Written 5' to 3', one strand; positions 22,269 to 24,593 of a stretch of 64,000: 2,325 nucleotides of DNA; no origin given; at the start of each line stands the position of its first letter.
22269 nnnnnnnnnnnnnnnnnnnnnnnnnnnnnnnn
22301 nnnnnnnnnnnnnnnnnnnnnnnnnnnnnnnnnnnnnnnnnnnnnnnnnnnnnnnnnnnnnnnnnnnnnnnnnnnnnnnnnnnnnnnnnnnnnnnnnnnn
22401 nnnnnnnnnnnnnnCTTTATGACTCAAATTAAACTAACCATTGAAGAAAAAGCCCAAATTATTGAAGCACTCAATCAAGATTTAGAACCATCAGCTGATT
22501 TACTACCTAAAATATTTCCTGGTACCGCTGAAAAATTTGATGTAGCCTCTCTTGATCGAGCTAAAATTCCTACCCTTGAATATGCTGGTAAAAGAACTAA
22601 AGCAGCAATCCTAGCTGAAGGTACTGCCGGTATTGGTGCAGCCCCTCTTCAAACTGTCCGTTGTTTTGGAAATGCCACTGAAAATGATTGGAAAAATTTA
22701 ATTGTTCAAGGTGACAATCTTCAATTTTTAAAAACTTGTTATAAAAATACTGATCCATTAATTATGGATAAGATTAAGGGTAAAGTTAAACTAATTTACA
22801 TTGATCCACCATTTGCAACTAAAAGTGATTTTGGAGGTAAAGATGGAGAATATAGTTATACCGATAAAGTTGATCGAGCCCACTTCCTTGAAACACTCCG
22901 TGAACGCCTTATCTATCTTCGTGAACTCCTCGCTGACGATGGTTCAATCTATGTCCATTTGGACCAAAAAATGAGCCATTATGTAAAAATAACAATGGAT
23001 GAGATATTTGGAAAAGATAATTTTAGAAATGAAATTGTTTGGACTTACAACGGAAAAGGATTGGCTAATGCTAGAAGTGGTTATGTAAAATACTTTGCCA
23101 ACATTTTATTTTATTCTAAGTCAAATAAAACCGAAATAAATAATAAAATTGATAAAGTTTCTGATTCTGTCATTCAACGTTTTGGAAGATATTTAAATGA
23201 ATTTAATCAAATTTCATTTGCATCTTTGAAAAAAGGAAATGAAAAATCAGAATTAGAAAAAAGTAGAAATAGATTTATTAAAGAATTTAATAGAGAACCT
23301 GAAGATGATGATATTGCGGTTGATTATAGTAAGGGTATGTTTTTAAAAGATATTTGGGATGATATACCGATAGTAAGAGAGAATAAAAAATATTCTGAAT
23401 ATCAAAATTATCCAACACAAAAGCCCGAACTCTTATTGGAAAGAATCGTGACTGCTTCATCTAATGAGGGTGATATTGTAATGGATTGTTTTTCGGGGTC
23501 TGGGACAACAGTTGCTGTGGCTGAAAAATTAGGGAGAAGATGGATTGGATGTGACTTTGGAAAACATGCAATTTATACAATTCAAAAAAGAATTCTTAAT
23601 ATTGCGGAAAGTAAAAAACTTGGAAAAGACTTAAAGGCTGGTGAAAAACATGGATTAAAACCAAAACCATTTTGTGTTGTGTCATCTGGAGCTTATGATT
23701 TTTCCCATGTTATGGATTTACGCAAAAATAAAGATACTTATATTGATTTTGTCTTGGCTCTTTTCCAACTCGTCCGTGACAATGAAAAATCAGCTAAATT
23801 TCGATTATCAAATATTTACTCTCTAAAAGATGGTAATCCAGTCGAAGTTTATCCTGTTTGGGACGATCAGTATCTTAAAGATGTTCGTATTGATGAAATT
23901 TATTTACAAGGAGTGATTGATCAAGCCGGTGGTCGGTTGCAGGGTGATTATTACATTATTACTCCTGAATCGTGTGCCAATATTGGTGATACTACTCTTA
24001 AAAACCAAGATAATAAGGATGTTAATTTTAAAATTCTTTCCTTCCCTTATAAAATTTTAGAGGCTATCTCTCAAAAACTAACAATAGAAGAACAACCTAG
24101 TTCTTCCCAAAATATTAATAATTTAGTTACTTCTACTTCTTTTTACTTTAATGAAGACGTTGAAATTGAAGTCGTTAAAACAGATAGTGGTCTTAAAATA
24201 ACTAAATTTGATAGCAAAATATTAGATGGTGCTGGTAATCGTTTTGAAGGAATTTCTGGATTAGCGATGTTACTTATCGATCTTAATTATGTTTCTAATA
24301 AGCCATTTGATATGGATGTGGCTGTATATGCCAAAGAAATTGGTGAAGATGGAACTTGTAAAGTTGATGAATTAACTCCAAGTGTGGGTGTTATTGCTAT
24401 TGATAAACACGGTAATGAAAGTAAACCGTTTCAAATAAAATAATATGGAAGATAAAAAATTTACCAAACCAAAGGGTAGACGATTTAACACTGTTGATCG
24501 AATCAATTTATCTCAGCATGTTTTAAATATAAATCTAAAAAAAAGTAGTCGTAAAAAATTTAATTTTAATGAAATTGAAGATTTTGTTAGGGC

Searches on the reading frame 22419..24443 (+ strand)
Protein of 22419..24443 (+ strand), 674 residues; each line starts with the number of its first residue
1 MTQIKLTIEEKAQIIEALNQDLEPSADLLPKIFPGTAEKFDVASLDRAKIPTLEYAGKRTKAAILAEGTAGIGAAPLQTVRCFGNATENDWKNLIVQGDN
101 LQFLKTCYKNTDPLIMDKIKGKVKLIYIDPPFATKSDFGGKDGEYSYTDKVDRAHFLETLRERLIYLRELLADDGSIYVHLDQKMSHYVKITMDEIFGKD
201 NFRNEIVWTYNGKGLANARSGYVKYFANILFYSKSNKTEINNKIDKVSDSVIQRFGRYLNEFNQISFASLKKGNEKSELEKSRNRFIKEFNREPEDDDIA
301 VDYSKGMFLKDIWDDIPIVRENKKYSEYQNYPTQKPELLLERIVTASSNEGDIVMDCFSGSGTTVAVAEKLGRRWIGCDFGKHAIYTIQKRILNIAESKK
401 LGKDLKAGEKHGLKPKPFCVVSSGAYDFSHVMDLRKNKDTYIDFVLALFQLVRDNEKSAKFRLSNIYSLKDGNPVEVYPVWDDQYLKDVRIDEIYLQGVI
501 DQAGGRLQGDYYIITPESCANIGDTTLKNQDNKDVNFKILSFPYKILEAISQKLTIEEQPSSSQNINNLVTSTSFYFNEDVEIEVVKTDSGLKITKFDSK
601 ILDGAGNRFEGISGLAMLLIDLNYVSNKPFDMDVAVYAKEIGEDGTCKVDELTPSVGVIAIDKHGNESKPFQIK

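Call 6: search_protein_families(library=padloc, proteins=[window:22419-24443:+], max_evalue=0.01)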
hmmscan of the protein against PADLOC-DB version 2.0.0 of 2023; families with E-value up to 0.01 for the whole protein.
window:22419-24443:+ (674 aa): 67 families (the best 25 are shown)
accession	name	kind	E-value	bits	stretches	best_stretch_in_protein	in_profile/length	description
PDLC03354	MTase_II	-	2.1e-65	219.4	2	51-254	25-226/425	Type II methyltransferase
PDLC03636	MTase_III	-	7.4e-56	188.1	2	88-286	42-224/575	Type III methyltransferase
PDLC03635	MTase_III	-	1.4e-47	160.8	2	88-288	214-402/708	Type III methyltransferase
PDLC03339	MTase_II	-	6e-47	158.3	1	95-396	6-275/399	Type II methyltransferase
PDLC03300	MTase_II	-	7.1e-45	151.4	3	306-400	193-284/302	Type II methyltransferase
PDLC03638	MTase_III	-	1.6e-42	143.8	1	115-402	395-687/816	Type III methyltransferase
PDLC03633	MTase_III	-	6.9e-41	138.6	1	86-397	71-358/616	Type III methyltransferase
PDLC03644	MTase_III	-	2.8e-39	133.3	2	86-248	33-200/542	Type III methyltransferase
PDLC03371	MTase_II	-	1.4e-35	121.1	1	89-397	7-257/260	Type II methyltransferase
PDLC03299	MTase_II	-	4.1e-33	113.1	2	311-399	179-266/296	Type II methyltransferase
PDLC03634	MTase_III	-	5.9e-31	106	3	160-277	177-295/621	Type III methyltransferase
PDLC03238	MTase_II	-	1.3e-24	85.1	1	304-406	280-377/428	Type II methyltransferase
PDLC03265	MTase_II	-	4.1e-24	83.6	2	329-392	265-328/333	Type II methyltransferase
PDLC03641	MTase_III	-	1.1e-22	78.4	3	157-269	185-295/657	Type III methyltransferase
PDLC03632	MTase_III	-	7.6e-22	75.2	2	87-238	157-321/983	Type III methyltransferase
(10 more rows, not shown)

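Call 7: search_protein_families(library=ncbifam, proteins=[window:22419-24443:+], max_evalue=0.001)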
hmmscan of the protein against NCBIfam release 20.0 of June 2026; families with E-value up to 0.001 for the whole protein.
window:22419-24443:+ (674 aa): 3 families
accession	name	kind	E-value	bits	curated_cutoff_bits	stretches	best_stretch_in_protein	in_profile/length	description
NF008572.0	PRK11524.1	equivalog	4.5e-29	101.5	292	2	311-396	178-260/294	adenine-specific DNA-methyltransferase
NF050803.1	DnaMtaseCcrMCaul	equivalog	2.2e-19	69.6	830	1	325-405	180-260/350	adenine-specific DNA-methyltransferase CcrM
NF010253.0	PRK13699.1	subfamily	4.8e-09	36.2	244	1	323-396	136-209/226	DNA methyltransferase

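Call 8: search_protein_families(library=pfam, proteins=[window:22419-24443:+], max_evalue=0.001)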
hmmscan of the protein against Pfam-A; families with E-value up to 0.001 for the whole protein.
window:22419-24443:+ (674 aa): 1 family
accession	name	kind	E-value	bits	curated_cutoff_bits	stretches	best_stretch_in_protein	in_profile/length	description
PF01555.25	N6_N4_Mtase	-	8.1e-49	167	26.7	1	123-390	1-221/221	DNA methylase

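Call 21: search_solved_structures(query=window:22419-24440:+, max_evalue=0.01)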
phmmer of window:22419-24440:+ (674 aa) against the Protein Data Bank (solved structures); distinct sequences matched with E-value up to 0.01: 15.
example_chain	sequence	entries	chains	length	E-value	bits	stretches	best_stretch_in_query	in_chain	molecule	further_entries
1g60_A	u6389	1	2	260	3.3e-16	62.3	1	331-386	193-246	Adenine-specific Methyltransferase MboIIA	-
6k0w_B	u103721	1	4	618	1.9e-12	49.8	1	156-234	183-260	Adenine specific DNA methyltransferase (Mod)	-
7dsu_A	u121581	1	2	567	7.9e-12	47.8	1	88-211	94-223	Mbo45V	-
6pbd_A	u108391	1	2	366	3e-11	45.9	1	328-399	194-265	Modification methylase CcrMI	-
4zcf_A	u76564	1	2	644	1.1e-10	44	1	90-249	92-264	Restriction endonuclease EcoP15I, modification subunit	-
9c3u_A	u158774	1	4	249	1.3e-10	43.8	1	306-383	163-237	Methyltransferase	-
8urk_A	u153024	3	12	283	1.5e-10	43.6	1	307-386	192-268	Methyltransferase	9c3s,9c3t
5hek_A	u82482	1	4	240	4.5e-08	35.4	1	327-392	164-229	Adenine specific DNA methyltransferase (DpnA)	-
5hfj_A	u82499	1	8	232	6.6e-08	34.9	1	327-392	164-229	Adenine specific DNA methyltransferase (DpnA)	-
2zie_A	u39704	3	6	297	5.3e-07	31.9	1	307-380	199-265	Putative modification methylase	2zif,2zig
1nw8_A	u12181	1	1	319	7.4e-07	31.4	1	318-381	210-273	MODIFICATION METHYLASE RSRI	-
1eg2_A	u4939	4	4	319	7.4e-07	31.4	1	318-381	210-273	MODIFICATION METHYLASE RSRI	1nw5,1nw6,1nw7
8s9m_A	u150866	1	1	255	5.8e-06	28.4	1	329-383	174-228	DNA cytosine-N4 methyltransferase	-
8s9n_A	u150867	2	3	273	6.7e-06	28.2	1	329-383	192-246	DNA cytosine-N4 methyltransferase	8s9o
1boo_A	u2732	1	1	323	0.0026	19.7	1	329-393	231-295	PROTEIN (N-4 CYTOSINE-SPECIFIC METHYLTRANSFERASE PVU II)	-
